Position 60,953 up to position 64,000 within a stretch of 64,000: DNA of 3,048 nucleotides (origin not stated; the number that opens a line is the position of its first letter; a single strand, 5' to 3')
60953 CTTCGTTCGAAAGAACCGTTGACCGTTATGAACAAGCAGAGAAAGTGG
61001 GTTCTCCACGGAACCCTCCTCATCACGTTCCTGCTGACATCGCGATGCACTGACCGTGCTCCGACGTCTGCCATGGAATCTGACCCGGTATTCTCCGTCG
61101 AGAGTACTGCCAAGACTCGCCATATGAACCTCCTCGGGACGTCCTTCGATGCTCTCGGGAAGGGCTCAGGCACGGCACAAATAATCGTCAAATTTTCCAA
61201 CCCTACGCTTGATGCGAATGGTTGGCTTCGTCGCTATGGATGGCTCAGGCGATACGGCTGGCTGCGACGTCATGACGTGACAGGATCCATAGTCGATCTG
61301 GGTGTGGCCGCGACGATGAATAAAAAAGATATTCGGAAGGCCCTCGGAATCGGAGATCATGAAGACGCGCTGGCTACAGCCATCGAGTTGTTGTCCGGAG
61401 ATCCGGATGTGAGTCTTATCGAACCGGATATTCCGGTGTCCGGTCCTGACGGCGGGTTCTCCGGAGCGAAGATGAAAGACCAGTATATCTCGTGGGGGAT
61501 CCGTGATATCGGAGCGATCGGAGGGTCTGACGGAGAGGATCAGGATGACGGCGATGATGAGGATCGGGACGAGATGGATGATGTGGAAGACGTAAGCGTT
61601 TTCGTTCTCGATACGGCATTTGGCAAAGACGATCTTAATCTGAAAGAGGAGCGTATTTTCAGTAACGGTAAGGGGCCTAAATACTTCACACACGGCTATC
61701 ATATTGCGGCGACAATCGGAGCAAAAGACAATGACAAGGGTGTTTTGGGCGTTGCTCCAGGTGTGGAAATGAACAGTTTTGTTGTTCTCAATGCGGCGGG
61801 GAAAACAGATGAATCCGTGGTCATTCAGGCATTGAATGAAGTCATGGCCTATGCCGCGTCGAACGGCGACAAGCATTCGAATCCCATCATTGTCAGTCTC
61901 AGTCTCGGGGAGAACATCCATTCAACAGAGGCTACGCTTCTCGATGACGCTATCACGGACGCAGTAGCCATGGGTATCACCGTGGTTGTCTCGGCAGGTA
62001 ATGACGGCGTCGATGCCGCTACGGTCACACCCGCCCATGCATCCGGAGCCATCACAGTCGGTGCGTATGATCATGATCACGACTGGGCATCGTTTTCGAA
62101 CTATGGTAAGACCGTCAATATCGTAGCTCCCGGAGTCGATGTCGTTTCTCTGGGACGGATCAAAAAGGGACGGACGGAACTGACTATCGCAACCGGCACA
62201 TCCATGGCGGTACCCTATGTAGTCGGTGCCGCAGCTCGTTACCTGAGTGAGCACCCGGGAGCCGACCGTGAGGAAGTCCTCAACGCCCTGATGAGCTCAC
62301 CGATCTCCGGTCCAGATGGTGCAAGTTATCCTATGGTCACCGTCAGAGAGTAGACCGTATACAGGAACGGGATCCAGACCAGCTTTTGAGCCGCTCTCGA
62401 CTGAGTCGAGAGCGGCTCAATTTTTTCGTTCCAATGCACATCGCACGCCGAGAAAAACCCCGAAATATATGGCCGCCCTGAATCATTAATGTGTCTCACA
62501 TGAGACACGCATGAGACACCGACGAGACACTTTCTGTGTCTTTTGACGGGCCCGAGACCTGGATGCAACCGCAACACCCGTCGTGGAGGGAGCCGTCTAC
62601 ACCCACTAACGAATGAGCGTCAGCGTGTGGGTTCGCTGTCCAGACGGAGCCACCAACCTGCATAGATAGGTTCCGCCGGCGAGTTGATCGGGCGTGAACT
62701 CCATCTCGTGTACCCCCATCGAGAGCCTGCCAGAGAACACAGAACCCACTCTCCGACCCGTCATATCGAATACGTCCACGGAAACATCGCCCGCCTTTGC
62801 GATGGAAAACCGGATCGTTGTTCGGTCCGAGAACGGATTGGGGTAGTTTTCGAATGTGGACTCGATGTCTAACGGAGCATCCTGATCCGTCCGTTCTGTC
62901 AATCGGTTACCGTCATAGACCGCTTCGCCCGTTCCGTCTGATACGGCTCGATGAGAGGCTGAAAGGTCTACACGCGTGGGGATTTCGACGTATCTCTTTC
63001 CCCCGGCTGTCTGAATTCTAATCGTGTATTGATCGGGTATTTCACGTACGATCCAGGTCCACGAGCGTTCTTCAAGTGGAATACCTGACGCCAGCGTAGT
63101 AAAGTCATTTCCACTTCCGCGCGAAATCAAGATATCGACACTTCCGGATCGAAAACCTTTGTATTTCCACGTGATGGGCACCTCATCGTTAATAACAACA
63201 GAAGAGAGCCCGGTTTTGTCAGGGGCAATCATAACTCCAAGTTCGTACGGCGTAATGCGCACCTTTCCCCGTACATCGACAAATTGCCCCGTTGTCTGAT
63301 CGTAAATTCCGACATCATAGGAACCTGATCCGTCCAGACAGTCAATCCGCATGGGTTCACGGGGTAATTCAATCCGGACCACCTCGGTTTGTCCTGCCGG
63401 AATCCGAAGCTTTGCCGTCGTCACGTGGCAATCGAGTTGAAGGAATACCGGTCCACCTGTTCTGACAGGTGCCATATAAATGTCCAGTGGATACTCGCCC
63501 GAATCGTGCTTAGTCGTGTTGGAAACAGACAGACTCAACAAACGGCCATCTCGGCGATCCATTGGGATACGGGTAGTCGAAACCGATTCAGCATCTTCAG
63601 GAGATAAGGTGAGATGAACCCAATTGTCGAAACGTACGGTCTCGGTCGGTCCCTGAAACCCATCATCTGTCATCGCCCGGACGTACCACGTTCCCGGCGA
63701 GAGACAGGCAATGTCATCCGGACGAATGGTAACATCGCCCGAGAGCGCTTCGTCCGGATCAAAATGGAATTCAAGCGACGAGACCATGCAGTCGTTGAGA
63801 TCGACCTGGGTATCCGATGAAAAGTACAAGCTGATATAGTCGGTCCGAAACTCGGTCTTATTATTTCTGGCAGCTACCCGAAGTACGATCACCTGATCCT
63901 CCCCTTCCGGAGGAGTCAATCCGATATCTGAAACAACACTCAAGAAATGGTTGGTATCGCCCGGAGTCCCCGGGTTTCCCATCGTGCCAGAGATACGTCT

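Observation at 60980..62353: S8 protease pro-region carries a cationic Trp/Arg hexapeptide triplet (GWLRRY x3) with fully diverged codons, followed by a strongly acidic tract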

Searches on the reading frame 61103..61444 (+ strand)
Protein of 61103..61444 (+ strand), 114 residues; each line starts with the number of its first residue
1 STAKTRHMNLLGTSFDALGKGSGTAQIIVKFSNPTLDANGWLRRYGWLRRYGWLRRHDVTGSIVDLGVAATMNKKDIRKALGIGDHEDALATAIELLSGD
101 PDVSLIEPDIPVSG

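Call 20: find_homologous_proteins(query=A2, max_evalue=0.001)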
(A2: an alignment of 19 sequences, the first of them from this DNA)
Query A2 (19 sequences) (114 aa, profile of the alignment): 4 proteins with E <= 0.001 among 5886 candidates.
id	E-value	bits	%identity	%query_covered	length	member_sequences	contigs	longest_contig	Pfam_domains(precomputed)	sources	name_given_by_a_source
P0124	1.4e-26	110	27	96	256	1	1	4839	-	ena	-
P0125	1.9e-23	100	28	99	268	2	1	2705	-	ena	-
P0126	1.5e-20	91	25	96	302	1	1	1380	PF00082.28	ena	-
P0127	5.6e-12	63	24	98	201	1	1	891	-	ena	-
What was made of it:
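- Tried and rejected: The word-indexed search with the pro-region profile gave only 4 new proteins (call 20).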

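Call 32: search_protein_representatives(alignment_id=A3)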
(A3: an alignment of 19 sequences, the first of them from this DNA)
Query: 19 sequences, 103 profile positions. Proteins with E-value up to 0.001 (for the whole library): 105; up to 1e-10: 62; up to 1e-30: 0. The best 105 are listed.
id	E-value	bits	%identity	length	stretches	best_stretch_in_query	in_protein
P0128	2.8e-29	117.3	-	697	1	2-102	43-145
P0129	3.0e-29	117.2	-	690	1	2-101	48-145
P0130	7.6e-29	115.9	-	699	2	39-102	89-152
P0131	3.2e-28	113.9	-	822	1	2-102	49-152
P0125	5.2e-28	113.2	-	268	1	2-102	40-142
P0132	2.3e-27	111.1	-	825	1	2-102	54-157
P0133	2.5e-27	111.0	-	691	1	2-102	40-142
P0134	1.6e-26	108.4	-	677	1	2-102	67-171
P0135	1.9e-26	108.2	-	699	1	2-101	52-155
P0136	2.9e-26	107.6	-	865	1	2-102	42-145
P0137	1.2e-25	105.6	-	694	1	1-102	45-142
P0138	1.3e-25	105.5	-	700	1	2-101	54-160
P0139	2.4e-25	104.7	-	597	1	2-102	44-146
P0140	8.1e-25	103.0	-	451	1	2-102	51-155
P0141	1.7e-24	101.9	-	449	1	2-101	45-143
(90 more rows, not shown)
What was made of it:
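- Tried and rejected: The exhaustive HMMER search was needed (call 32).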

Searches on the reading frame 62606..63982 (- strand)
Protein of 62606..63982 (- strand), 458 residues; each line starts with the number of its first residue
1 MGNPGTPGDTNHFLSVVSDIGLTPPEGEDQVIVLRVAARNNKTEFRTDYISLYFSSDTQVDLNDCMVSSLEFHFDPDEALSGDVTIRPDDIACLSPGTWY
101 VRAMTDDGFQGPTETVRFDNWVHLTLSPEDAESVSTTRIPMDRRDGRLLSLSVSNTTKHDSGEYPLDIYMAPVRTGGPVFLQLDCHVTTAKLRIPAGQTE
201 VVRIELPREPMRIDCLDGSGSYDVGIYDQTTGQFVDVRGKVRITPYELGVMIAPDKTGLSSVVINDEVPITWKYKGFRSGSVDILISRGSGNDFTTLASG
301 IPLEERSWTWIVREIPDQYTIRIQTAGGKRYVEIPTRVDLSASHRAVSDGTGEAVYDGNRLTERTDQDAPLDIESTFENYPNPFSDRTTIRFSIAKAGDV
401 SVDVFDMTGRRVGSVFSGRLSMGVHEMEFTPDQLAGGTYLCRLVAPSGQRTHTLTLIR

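Call 3: search_protein_families(library=pfam, proteins=[window:62606-63982:-], max_evalue=0.1)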
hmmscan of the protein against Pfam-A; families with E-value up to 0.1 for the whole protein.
window:62606-63982:- (458 aa): 4 families
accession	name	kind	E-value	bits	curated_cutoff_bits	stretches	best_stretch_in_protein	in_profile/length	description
PF18962.6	Por_Secre_tail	-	1.1e-06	29.3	27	1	380-449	2-68/75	Secretion system C-terminal sorting domain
PF10342.15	Kre9_KNH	-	0.0017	19.5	24.6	1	263-327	9-79/94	Kre9/KNH-like N-terminal Ig-like domain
PF00047.31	ig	-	0.028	15.2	21.8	0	123-164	25-66/81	Immunoglobulin domain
PF13860.13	FlgD_ig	-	0.028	14.8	27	0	395-442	20-72/79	FlgD Ig-like domain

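Call 4: search_protein_families(library=ncbifam, proteins=[window:62606-63982:-], max_evalue=0.1)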
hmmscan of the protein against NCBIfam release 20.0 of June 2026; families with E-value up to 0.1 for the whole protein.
window:62606-63982:- (458 aa): 5 families
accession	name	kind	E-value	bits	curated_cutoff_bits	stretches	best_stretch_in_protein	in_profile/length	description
NF052323.1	T9SSA_dep_M6i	equivalog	1e-08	33.7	600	1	371-451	953-1032/1043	T9SS-dependent M6-like inactivated metalloprotease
TIGR04183.1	Por_Secre_tail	domain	9.6e-08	31.9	23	1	380-453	2-68/72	T9SS type A sorting domain-containing protein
NF038113.1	T9SSA_dep_M36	equivalog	2.3e-07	29.4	885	1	375-448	791-860/869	T9SS-dependent M36 family metallopeptidase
NF033707.1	T9SS_sortase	equivalog_domain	0.00082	17.1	420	1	376-444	998-1076/1095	type IX secretion system sortase PorU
NF050177.1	TapA_OM_Porphy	equivalog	0.0043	15.8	500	1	373-448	467-535/544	TapA/TapC family T9SS-dependent outer membrane protein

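Call 58: find_encoding_contigs(protein=window:62606-63982:-, flank=10000, max_places=2)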
Protein window:62606-63982:- (458 aa): no gene with exactly this product is on record in the collection.
